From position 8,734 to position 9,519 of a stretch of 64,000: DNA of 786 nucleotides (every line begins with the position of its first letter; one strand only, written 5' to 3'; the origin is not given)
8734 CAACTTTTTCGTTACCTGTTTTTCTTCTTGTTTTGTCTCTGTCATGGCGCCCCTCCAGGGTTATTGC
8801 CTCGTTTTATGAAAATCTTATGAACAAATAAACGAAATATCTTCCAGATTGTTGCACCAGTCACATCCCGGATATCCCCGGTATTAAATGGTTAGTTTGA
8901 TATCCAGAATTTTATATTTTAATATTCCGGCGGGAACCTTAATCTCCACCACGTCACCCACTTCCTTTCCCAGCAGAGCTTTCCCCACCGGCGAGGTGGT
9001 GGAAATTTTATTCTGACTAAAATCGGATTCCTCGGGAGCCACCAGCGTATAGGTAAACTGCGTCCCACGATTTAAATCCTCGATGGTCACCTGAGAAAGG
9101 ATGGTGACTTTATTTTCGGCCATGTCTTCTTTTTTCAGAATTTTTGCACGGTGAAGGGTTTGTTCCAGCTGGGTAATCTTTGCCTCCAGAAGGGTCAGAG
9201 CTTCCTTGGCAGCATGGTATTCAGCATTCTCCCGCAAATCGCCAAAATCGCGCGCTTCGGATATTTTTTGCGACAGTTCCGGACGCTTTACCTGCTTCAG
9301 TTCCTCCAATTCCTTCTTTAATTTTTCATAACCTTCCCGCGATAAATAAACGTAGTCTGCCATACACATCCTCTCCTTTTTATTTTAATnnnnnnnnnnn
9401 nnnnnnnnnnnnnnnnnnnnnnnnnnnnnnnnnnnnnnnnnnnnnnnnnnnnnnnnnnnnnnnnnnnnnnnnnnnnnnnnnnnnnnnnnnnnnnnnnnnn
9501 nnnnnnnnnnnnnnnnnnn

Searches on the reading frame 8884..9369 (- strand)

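Call 27: search_protein_families(library=pfam, proteins=[window:8884-9369:-], max_evalue=0.0001)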
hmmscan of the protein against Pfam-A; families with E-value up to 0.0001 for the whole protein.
window:8884-9369:- (161 aa): 2 families
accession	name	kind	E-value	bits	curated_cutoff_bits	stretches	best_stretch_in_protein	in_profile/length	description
PF03449.20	GreA_GreB_N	-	2.2e-29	101.9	24.5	1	7-77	1-71/71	Transcription elongation factor, N-terminal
PF01272.25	GreA_GreB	-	7.3e-28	96.8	26.9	1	85-158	3-76/77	Transcription elongation factor, GreA/GreB, C-term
